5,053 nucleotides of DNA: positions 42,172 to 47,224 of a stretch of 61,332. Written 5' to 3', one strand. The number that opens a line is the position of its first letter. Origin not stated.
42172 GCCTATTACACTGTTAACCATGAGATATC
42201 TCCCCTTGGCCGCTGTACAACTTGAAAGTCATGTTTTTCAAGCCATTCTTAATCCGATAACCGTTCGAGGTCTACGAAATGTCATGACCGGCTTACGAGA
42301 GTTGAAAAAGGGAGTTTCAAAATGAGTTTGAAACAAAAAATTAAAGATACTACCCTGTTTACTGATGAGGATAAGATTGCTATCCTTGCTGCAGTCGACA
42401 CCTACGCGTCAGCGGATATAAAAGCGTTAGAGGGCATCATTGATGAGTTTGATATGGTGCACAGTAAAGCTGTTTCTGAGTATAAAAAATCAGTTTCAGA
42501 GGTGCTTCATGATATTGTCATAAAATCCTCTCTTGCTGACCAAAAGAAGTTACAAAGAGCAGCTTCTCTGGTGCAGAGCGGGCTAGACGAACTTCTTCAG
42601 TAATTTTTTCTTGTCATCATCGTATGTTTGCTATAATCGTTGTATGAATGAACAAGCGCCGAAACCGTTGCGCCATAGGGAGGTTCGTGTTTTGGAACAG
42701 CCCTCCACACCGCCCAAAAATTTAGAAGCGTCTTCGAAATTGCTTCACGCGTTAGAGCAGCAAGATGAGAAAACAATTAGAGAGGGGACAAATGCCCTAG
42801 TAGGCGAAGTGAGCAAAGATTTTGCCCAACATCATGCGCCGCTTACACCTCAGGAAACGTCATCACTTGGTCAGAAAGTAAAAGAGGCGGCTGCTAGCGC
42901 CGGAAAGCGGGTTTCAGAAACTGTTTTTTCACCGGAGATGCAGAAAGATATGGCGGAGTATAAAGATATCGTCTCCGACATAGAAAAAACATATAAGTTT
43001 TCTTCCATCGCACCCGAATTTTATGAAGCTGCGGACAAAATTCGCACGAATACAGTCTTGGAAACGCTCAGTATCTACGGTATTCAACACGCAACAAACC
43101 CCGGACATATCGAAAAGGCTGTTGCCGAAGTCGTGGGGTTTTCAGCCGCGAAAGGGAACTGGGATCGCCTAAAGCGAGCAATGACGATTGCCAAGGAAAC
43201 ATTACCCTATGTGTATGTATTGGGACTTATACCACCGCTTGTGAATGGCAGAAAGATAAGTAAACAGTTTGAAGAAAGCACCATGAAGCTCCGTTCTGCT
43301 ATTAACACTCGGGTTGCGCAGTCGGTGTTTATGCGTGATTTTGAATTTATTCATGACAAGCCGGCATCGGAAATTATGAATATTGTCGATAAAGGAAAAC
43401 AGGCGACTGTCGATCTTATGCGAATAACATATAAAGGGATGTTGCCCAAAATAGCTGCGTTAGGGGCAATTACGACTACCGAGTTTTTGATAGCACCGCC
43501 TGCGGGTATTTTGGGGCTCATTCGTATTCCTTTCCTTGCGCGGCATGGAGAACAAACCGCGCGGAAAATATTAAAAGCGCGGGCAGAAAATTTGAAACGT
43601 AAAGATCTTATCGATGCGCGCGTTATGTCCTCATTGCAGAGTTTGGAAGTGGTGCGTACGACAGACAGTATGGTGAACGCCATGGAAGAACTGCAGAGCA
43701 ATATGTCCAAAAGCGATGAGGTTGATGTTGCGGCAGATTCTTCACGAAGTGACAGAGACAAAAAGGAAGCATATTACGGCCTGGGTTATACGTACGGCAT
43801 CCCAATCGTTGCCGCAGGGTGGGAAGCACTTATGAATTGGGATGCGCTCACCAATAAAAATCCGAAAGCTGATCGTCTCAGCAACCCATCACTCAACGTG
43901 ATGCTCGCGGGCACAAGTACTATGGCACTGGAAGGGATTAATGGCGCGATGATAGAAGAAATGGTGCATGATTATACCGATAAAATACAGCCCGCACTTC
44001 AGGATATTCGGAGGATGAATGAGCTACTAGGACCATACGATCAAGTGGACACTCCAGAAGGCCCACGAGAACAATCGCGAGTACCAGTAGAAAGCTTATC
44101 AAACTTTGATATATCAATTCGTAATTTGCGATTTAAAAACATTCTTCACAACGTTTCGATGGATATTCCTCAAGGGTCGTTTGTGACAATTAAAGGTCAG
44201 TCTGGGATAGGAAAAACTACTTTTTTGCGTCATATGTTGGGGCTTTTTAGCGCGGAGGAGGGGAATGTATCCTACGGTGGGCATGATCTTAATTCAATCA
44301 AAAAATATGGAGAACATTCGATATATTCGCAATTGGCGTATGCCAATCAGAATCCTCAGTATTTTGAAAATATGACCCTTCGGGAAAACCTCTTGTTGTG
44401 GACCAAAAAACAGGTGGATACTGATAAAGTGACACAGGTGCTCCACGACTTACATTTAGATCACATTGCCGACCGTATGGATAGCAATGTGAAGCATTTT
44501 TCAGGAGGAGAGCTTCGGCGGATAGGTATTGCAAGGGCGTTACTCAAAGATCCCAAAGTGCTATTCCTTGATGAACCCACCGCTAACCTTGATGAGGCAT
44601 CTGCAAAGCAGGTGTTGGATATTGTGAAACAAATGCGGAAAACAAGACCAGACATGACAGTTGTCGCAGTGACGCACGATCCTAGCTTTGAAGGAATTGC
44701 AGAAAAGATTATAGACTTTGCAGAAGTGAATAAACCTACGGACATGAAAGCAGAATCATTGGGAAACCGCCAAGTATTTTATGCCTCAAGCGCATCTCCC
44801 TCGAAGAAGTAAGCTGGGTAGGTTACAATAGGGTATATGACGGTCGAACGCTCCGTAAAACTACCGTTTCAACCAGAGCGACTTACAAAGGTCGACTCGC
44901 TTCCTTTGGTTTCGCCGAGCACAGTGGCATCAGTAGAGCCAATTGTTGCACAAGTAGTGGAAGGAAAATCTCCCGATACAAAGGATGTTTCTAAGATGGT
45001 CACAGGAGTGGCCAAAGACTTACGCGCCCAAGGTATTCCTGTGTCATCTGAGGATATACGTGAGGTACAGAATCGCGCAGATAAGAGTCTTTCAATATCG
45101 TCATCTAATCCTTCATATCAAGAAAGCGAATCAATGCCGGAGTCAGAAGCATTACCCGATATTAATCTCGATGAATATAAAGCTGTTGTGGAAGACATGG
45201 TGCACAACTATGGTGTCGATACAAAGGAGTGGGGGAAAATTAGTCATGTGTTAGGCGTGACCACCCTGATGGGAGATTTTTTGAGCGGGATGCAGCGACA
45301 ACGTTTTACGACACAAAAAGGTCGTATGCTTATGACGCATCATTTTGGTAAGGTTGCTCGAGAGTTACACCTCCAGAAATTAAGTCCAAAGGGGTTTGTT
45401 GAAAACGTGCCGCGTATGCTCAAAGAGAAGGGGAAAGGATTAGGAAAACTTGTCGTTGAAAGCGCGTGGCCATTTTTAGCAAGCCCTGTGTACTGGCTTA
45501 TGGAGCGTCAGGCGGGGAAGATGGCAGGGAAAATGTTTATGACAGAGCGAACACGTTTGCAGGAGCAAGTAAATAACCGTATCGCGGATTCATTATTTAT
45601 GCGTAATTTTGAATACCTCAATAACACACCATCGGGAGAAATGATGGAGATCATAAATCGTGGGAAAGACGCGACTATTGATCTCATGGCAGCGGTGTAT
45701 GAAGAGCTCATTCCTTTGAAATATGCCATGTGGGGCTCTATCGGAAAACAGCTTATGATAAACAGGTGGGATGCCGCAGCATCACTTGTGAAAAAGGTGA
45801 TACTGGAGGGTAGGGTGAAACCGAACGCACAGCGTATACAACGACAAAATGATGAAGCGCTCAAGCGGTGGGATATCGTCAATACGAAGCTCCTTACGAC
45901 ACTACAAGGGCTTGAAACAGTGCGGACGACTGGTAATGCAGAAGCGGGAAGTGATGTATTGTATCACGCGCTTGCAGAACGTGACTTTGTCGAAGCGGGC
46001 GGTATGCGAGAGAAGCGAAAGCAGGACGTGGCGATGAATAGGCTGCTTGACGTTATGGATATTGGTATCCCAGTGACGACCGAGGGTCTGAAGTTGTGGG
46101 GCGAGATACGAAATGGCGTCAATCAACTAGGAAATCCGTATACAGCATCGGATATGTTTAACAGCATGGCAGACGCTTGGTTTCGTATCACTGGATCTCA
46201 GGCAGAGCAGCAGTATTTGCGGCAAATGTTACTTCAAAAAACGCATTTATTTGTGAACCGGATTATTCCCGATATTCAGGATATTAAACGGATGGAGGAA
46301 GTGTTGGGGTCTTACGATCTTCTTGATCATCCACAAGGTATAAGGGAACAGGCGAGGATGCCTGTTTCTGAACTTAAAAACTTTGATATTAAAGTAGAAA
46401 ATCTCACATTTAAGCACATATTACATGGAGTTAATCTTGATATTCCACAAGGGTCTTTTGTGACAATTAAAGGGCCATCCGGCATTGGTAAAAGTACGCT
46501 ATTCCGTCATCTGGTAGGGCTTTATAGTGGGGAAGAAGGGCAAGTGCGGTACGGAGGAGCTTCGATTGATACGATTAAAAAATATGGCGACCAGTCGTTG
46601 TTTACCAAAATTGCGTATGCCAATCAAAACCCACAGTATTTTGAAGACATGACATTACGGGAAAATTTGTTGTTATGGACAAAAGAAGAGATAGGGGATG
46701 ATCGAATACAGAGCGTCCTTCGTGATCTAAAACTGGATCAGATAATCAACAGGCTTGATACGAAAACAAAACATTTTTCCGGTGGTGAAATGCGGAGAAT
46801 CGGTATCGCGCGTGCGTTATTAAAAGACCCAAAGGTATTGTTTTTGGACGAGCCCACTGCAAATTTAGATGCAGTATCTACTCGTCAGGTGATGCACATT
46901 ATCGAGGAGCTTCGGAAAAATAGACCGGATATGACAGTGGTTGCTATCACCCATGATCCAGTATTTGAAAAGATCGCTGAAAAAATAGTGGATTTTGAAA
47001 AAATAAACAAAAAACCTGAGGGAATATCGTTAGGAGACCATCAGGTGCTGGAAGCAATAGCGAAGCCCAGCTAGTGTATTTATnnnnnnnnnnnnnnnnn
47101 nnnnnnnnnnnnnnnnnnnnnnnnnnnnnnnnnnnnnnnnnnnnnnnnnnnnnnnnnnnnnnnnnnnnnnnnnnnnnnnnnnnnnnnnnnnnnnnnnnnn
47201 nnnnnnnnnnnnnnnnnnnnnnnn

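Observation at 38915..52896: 14-kb, 18-gene paralog-rich cluster built around a tandem pair of atypical ABC proteins: candidate undescribed export or membrane-insertion system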

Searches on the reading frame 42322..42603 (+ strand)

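Call 3: search_protein_families(library=pfam, proteins=[window:42322-42603:+], max_evalue=1)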
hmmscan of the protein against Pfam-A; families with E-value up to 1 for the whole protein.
window:42322-42603:+ (93 aa): 0 families

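Call 9: search_protein_families(library=ncbifam, proteins=[window:42322-42603:+], max_evalue=0.1)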
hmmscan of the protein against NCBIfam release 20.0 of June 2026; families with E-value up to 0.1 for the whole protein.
window:42322-42603:+ (93 aa): 2 families
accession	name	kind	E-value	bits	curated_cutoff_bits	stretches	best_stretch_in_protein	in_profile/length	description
NF045642.2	HdxyAspAldBhcC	equivalog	0.013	14.6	690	1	3-87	39-123/387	3-hydroxy-D-aspartate aldolase BhcC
NF007610.0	PRK10258.1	equivalog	0.085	12.2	342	1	24-92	85-150/251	malonyl-ACP O-methyltransferase BioC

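Call 28: search_protein_families(library=phrogs, proteins=[window:42322-42603:+], max_evalue=0.1)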
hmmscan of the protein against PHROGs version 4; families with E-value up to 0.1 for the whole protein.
window:42322-42603:+ (93 aa): 0 families

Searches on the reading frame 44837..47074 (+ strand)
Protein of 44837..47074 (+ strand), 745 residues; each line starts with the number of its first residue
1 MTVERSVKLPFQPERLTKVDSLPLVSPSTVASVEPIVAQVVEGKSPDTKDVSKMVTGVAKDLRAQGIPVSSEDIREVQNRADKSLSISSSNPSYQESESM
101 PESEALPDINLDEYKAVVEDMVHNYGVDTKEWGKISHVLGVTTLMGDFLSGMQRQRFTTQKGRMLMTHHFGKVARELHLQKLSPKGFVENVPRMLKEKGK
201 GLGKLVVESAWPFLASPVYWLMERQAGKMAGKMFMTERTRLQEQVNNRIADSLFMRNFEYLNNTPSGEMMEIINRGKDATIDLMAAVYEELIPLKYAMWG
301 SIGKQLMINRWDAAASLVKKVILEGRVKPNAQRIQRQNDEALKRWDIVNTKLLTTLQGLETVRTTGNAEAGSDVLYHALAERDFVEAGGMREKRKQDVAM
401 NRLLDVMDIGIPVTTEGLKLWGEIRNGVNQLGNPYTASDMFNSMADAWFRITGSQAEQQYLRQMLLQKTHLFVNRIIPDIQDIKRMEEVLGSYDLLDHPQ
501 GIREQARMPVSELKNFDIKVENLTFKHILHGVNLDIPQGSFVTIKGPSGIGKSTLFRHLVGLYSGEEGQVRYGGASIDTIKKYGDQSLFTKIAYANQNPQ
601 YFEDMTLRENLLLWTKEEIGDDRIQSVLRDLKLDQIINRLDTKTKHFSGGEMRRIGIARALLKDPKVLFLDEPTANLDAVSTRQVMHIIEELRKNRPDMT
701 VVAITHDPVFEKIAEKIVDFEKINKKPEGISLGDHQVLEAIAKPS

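Call 3: search_protein_families(library=pfam, proteins=[window:44837-47074:+], max_evalue=1)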
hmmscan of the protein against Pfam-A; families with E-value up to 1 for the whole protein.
window:44837-47074:+ (745 aa): 15 families
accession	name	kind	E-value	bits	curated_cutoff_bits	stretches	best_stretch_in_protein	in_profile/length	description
PF00005.33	ABC_tran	-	1.6e-32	113.4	25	1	529-675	1-137/137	ABC transporter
PF13304.12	AAA_21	-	1.2e-06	29.3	27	1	653-709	243-301/304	AAA domain, putative AbiEii toxin, Type IV TA system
PF20720.3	nSTAND3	-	8.1e-05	22.8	27.2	1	540-586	18-63/155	Novel STAND NTPase 3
PF02463.25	SMC_N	-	0.0014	18.5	40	1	525-719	10-210/220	RecF/RecN/SMC N terminal domain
PF13401.12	AAA_22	-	0.004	17.9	27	1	540-613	6-65/130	AAA domain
PF05729.18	NACHT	-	0.0066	16.7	26.7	1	542-561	3-22/167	NACHT domain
PF03193.22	RsgA_GTPase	-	0.01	16.1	30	1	513-566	79-133/174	RsgA GTPase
PF13191.12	AAA_16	-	0.013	16.4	32.6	1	537-570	22-55/167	AAA ATPase domain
PF03266.21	NTPase_1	-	0.023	15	23.9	1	542-603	2-61/168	NTPase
PF13555.12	AAA_29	-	0.055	13.7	27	1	529-572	12-54/61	P-loop containing region of AAA domain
PF13481.12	AAA_25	-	0.095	12.8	27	1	535-559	29-53/195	AAA domain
PF07475.17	Hpr_kinase_C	-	0.11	12.5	33.3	1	522-560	2-39/171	HPr Serine kinase C-terminal domain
PF07728.20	AAA_5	-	0.13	12.7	22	0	543-567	3-27/139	AAA domain (dynein-related subfamily)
PF13558.12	SbcC_Walker_B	-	0.14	12.8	27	1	663-690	62-89/90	SbcC/RAD50-like, Walker B motif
PF25199.1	nSTAND_NTPase5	-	0.18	12.1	34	1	538-560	40-62/145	Novel STAND NTPase 5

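Call 9: search_protein_families(library=ncbifam, proteins=[window:44837-47074:+], max_evalue=0.1)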
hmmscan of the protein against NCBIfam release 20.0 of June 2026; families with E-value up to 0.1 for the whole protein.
window:44837-47074:+ (745 aa): 193 families (the best 25 are shown)
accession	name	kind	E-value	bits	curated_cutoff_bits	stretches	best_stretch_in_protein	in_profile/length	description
TIGR02857.1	CydD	equivalog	1.9e-41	142.6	435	1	500-719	304-528/529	thiol reductant ABC exporter subunit CydD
TIGR02868.1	CydC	equivalog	3.4e-39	134.9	329.05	1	483-708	304-530/530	thiol reductant ABC exporter subunit CydC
TIGR03608.1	L_ocin_972_ABC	subfamily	1.3e-36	126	254.85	1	524-719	9-205/206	putative bacteriocin export ABC transporter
TIGR02673.1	FtsE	equivalog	8.6e-34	117.1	264.85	1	526-719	15-209/214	cell division ATP-binding protein FtsE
NF008364.0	PRK11160.1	equivalog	1.6e-33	116.1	630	1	513-707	334-534/575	heme ABC transporter ATP-binding protein/permease CydC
TIGR02982.1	heterocyst_DevA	subfamily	2.3e-33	115.7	295.8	1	526-722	18-216/220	ABC exporter ATP-binding subunit, DevA family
TIGR04521.1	ECF_ATPase_2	equivalog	1.6e-32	112.7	330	1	526-707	18-204/279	energy-coupling factor transporter ATPase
TIGR03375.1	type_I_sec_LssB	subfamily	1.7e-32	112.5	693.1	1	517-718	465-672/696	type I secretion system permease/ATPase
TIGR02315.1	ABC_phnC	equivalog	1.4e-30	106.5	266.1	1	526-720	15-219/243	phosphonate ABC transporter ATP-binding protein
TIGR01193.1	bacteriocin_ABC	subfamily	2.2e-30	105.8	523.85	1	504-721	460-682/708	peptide cleavage/export ABC transporter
TIGR02211.1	LolD_lipo_ex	equivalog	9.5e-30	103.8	307.75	1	526-719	18-213/221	lipoprotein-releasing ABC transporter ATP-binding protein LolD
NF007601.2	PRK10247.1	equivalog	1.1e-29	103.5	292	1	526-717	14-201/204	iron efflux ABC transporter ATP-binding subunit FetA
TIGR03864.1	PQQ_ABC_ATP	hypoth_equivalog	1.2e-29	103.4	302.25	1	526-706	14-191/236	ABC transporter, ATP-binding subunit, PQQ-dependent alcohol dehydrogenase system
TIGR04406.1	LPS_export_lptB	equivalog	1.7e-29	102.8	240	1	525-696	13-185/239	LPS export ABC transporter ATP-binding protein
TIGR01188.1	drrA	subfamily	8.3e-29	100.8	312.45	1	529-707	9-183/302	daunorubicin resistance ABC transporter, ATP-binding protein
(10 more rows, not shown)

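Call 58: search_protein_families(library=padloc, proteins=[window:44837-47074:+], max_evalue=0.01)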
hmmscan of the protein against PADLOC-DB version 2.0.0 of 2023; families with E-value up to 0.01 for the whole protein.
window:44837-47074:+ (745 aa): 7 families
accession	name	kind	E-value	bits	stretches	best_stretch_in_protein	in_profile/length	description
PDLC04135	mad3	-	3.7e-27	93.8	2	639-736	253-354/374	mads_3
PDLC04140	mad8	-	1.8e-12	45.4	1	524-708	12-234/314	mads_8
PDLC02980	AriA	-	2.9e-07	28.8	1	648-709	239-301/304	-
PDLC02914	ATPase-Toprim_I-B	-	1e-06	26.2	1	645-713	183-250/443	-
PDLC03859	LmuB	-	2.2e-05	21.9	0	522-557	7-42/611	-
PDLC04213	HEC-02A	-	0.00012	19.7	1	660-713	227-278/337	-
PDLC02335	AbiLi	-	0.0034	14.5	1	513-708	159-238/326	AbiLi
